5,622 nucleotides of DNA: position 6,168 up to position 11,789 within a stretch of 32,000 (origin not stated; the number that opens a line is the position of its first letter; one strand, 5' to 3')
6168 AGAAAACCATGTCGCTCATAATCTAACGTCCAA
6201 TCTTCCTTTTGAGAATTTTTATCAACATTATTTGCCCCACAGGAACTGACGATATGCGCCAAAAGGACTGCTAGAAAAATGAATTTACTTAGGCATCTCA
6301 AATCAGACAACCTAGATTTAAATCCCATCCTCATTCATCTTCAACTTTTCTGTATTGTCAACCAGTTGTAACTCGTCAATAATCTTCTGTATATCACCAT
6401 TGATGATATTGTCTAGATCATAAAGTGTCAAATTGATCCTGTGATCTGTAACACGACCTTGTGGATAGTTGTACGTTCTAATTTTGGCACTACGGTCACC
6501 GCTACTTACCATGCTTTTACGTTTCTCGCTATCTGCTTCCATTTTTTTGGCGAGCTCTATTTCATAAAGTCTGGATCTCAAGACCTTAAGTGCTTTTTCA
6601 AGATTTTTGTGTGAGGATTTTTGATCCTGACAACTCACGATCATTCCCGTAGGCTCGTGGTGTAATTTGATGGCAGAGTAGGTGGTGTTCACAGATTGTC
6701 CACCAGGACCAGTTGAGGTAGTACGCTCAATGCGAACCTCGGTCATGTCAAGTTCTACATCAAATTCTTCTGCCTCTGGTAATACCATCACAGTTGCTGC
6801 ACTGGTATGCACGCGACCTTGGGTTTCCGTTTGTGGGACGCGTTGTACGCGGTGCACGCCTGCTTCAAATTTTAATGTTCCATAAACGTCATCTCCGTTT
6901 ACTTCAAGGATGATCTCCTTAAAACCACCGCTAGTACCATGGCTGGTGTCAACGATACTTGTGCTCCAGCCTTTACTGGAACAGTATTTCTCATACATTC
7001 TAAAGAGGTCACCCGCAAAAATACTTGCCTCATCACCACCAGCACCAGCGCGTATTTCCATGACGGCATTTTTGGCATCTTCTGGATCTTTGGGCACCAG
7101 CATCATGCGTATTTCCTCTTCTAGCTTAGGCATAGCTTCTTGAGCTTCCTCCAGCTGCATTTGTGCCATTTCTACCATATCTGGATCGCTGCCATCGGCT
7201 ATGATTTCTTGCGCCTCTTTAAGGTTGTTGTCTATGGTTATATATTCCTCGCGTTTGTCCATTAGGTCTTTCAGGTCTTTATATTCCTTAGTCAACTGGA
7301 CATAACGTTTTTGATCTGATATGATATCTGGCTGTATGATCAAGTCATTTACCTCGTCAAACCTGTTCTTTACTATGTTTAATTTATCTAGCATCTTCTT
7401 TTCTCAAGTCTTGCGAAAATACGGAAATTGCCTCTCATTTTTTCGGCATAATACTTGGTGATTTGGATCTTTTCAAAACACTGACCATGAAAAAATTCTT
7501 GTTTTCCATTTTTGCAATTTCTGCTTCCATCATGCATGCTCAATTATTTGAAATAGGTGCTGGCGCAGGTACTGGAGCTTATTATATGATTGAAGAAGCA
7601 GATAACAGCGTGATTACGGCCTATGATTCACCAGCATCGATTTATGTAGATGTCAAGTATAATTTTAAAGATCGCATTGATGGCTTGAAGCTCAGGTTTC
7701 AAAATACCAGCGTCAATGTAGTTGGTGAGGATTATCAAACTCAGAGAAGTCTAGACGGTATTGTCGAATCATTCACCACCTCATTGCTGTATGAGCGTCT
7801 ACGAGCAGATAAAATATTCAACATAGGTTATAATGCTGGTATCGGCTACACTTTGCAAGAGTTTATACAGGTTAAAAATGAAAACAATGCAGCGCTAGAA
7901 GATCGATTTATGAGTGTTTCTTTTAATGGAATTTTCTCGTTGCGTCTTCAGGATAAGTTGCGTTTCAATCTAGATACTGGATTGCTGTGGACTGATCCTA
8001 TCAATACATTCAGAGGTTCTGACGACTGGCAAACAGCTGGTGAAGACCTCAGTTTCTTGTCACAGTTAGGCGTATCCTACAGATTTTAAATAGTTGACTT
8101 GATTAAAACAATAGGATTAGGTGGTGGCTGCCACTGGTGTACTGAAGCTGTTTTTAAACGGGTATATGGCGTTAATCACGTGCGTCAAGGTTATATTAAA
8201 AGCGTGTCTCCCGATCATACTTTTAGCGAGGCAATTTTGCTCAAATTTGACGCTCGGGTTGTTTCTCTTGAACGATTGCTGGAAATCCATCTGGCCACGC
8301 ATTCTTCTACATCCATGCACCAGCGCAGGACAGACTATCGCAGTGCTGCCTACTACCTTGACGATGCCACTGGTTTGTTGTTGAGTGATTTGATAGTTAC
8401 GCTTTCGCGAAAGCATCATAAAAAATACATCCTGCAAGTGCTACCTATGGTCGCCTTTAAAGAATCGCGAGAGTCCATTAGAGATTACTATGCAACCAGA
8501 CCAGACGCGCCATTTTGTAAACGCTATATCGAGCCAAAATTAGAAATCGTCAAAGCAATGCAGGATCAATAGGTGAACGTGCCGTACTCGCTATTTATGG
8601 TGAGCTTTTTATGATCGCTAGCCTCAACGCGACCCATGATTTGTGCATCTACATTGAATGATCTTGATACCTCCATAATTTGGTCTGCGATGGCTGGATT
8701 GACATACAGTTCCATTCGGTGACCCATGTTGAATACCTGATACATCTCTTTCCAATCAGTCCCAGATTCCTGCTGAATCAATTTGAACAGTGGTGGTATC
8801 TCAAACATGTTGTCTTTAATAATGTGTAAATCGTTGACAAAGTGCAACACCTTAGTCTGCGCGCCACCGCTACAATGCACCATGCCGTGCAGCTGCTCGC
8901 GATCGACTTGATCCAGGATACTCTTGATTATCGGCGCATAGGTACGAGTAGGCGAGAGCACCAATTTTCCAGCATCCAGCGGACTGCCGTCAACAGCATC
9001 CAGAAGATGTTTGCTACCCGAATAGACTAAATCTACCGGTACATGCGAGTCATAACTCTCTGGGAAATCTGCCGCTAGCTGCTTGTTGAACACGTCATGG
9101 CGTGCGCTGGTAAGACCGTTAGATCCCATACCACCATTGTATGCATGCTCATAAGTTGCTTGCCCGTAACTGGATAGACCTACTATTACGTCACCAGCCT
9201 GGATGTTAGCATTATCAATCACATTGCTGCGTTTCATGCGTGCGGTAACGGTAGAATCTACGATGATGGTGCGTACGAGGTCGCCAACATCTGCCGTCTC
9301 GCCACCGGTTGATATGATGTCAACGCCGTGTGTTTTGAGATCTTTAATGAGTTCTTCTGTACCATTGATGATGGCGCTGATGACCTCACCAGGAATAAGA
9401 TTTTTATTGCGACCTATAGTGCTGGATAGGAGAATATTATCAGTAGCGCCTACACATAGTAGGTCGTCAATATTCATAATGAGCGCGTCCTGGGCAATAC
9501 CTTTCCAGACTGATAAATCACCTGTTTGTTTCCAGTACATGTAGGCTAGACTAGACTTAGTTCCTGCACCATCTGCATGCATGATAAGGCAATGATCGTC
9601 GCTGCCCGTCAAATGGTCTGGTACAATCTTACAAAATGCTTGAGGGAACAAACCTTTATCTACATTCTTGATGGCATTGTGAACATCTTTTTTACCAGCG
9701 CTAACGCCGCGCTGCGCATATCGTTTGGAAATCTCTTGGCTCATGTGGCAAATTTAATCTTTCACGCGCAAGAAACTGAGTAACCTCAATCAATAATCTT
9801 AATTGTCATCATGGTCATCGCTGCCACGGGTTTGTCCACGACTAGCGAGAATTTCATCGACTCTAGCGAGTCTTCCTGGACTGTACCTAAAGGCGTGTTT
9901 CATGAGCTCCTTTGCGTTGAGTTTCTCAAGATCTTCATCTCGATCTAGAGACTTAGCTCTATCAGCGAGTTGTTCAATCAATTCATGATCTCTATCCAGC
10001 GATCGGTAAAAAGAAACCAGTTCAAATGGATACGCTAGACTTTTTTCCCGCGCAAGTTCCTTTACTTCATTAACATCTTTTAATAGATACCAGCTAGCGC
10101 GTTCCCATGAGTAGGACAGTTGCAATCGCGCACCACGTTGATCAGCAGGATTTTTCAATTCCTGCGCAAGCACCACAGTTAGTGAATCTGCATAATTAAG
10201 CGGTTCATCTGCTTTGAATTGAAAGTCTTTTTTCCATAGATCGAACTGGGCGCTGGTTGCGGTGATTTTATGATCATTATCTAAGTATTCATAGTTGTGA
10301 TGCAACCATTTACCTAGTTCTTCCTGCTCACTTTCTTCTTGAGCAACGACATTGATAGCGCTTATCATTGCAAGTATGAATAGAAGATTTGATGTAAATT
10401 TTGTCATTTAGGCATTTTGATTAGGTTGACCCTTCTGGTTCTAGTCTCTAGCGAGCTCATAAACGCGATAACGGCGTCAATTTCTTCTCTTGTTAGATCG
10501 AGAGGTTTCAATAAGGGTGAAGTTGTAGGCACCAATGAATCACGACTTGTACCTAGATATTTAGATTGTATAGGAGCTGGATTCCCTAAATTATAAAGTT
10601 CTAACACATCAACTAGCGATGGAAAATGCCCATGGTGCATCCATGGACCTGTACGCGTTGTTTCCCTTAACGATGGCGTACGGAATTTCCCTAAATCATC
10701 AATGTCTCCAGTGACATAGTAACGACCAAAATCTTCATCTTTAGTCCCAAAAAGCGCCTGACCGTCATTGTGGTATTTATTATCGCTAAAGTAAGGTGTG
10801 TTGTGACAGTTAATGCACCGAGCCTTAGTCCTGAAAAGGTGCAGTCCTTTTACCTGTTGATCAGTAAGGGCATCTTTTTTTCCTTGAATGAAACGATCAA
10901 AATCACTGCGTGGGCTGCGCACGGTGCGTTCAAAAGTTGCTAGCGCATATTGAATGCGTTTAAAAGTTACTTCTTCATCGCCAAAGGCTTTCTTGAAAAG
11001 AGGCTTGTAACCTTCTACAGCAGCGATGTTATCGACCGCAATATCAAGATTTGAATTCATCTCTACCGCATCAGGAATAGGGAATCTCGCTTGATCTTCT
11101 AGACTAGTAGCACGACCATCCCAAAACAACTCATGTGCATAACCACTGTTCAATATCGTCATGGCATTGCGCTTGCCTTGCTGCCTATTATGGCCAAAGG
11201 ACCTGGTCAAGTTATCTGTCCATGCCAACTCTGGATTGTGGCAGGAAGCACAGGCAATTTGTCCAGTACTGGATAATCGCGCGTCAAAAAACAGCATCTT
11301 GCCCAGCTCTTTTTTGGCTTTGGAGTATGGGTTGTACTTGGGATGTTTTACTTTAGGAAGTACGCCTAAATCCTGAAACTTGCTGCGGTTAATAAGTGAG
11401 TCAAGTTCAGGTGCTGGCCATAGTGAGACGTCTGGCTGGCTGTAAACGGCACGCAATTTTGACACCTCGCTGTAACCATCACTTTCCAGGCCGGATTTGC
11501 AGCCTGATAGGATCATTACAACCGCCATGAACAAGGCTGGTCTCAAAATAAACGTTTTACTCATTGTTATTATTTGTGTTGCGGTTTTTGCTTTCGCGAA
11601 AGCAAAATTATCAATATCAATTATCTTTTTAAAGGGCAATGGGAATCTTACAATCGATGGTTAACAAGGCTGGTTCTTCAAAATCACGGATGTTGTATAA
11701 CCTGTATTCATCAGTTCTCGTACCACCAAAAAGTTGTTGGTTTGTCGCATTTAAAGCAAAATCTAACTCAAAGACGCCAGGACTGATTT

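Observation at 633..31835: Highly iterated 14-bp perfect palindrome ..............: 8 exact copies plus 1 near-copy in 32 kb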

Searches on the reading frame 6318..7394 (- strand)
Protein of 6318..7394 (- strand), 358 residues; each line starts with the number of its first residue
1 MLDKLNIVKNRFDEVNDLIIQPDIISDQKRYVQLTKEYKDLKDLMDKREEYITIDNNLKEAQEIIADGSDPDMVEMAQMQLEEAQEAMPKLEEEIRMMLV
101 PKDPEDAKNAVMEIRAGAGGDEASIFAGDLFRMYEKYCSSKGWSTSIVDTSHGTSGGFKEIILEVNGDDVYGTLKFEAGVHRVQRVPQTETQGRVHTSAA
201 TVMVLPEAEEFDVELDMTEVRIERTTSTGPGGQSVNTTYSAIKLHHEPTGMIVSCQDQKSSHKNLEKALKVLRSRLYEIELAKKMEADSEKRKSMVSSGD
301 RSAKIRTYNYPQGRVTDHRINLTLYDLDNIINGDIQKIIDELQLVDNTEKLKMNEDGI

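Call 5: search_protein_families(library=pfam, proteins=[window:6318-7394:-])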
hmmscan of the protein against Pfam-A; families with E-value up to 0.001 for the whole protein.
window:6318-7394:- (358 aa): 2 families
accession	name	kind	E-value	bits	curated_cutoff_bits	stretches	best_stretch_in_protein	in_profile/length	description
PF03462.23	PCRF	-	1.2e-74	250.8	24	1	9-202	2-194/194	PCRF domain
PF00472.26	RF-1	-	2.9e-35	121.1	35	1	210-319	2-116/116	RF-1 domain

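Call 32: find_related_loci(query=window:6318-7394:-, collection=metagenome_contigs, flank=10000)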
Query window:6318-7394:- (358 aa) in metagenome_contigs; peptide patterns used: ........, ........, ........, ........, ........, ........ (x = any residue, [..] = any of these).
305 stretches matched a pattern; 245 encode a relative of the query (tblastn E <= 1e-3); the best 80 are kept; 80 distinct loci.
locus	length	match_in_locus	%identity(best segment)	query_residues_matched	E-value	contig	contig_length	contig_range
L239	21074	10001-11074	94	1-358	0e+0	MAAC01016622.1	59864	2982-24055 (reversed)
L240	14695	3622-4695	92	1-358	0e+0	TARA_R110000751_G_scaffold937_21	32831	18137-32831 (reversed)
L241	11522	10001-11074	92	1-358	0e+0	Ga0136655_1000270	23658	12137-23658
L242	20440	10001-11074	92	1-358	0e+0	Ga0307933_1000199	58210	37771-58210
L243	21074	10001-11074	91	1-358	0e+0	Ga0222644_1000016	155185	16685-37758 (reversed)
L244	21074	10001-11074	89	1-358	0e+0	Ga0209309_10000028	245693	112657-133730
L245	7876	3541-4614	89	1-358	0e+0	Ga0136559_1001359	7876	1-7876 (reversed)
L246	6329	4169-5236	85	1-356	0e+0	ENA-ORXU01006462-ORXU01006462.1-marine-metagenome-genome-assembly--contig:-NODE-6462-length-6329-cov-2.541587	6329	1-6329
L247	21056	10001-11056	84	1-352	0e+0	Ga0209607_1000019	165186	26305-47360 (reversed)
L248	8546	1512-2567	85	1-352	0e+0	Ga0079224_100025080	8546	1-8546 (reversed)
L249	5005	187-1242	85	1-352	0e+0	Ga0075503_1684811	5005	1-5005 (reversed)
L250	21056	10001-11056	85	1-352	0e+0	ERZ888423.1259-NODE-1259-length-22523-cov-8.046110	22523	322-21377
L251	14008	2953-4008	85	1-352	0e+0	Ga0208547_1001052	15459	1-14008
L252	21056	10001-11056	85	1-352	0e+0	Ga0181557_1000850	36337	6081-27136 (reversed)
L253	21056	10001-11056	83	1-352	0e+0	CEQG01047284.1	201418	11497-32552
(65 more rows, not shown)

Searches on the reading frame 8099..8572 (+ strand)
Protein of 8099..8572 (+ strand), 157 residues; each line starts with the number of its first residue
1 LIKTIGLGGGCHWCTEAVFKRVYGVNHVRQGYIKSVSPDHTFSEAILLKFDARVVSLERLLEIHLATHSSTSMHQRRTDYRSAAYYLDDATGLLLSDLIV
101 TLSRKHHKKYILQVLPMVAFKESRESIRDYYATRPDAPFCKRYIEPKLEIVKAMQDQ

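Call 5: search_protein_families(library=pfam, proteins=[window:8099-8572:+])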
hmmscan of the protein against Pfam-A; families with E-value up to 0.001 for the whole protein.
window:8099-8572:+ (157 aa): 1 family
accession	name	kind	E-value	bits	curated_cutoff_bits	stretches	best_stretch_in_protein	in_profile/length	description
PF01625.27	PMSR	-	1.5e-19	71.2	23.7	1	5-140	2-152/153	Peptide methionine sulfoxide reductase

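Call 25: search_solved_structures(query=window:8099-8572:+, show_alignments=2)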
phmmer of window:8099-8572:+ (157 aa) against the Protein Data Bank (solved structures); distinct sequences matched with E-value up to 0.001: 20.
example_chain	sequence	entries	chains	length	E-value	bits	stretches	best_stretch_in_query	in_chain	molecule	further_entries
3bqe_A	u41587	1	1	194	6.4e-11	45.7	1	3-140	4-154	Peptide methionine sulfoxide reductase msrA/msrB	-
3bqh_A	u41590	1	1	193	6.6e-11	45.6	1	3-140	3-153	Peptide methionine sulfoxide reductase msrA/msrB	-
4gwb_A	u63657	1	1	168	1.2e-10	44.7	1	2-140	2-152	Peptide methionine sulfoxide reductase MsrA 3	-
3bqg_A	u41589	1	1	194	1.5e-10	44.5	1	3-136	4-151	Peptide methionine sulfoxide reductase msrA/msrB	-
3bqf_A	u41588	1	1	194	1.6e-09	41.1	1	3-140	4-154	Peptide methionine sulfoxide reductase msrA/msrB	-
5fa9_A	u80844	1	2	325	4.7e-09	39.6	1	1-140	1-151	Peptide methionine sulfoxide reductase MsrA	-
1nwa_A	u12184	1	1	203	4.7e-09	39.6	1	7-146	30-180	Peptide methionine sulfoxide reductase msrA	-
7e43_B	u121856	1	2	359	2.8e-08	37.1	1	4-141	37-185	Peptide methionine sulfoxide reductase MsrA/MsrB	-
2j89_A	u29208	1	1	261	1.8e-07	34.5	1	7-132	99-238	METHIONINE SULFOXIDE REDUCTASE A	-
4w8c_A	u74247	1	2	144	6.1e-06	29.5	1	9-124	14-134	Peptide methionine sulfoxide reductase MsrA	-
7c13_A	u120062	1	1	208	1.3e-05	28.5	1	9-131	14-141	Peptide methionine sulfoxide reductase MsrA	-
4u66_A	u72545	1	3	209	1.3e-05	28.5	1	9-131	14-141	Peptide methionine sulfoxide reductase MsrA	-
4lwj_A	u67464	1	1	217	1.4e-05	28.4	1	9-131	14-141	Peptide methionine sulfoxide reductase MsrA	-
4lwm_A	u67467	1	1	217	3.4e-05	27.1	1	9-131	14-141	Peptide methionine sulfoxide reductase MsrA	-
4lwl_A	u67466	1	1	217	7.3e-05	26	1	9-131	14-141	Peptide methionine sulfoxide reductase MsrA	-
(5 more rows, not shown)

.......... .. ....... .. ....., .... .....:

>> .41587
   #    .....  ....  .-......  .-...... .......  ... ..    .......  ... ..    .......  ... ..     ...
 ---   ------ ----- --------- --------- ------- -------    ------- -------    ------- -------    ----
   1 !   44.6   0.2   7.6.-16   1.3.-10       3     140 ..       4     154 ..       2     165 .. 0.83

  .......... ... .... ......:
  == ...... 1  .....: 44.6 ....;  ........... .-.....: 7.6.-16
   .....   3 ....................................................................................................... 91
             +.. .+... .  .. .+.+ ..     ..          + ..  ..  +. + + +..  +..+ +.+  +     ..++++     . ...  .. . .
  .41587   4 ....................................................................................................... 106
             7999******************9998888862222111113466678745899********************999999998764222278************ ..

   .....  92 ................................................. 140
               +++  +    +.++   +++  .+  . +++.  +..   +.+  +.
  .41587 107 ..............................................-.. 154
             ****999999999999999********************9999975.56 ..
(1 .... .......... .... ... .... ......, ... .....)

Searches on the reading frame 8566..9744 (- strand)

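Call 5: search_protein_families(library=pfam, proteins=[window:8566-9744:-])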
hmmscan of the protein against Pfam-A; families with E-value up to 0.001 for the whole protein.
window:8566-9744:- (392 aa): 2 families
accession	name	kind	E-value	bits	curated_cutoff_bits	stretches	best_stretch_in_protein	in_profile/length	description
PF00586.29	AIRS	-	1.7e-12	48.2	24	1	48-169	10-111/112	AIR synthase related protein, N-terminal domain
PF02769.27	AIRS_C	-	6.8e-08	33.2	23.1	1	183-383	2-155/156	AIR synthase related protein, C-terminal domain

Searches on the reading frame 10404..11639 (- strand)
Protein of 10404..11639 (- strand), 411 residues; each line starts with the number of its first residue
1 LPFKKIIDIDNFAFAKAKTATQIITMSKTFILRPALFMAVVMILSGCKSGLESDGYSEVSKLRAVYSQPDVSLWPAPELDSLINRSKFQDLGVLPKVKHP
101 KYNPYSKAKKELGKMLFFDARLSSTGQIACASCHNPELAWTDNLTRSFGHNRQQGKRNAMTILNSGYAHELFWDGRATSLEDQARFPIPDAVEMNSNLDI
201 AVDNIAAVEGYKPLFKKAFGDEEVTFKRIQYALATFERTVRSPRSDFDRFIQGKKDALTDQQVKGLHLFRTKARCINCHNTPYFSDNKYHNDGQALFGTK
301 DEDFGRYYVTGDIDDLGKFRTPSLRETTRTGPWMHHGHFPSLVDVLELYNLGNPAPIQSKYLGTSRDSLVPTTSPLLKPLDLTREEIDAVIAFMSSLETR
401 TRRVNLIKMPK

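Call 6: search_protein_families(library=pfam, proteins=[window:10404-11639:-])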
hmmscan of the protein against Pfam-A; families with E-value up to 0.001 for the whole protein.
window:10404-11639:- (411 aa): 1 family
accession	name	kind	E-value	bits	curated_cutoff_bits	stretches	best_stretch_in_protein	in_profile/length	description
PF03150.19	CCP_MauG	-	7.7e-55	186.1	25.6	1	108-255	2-148/149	Di-haem cytochrome c peroxidase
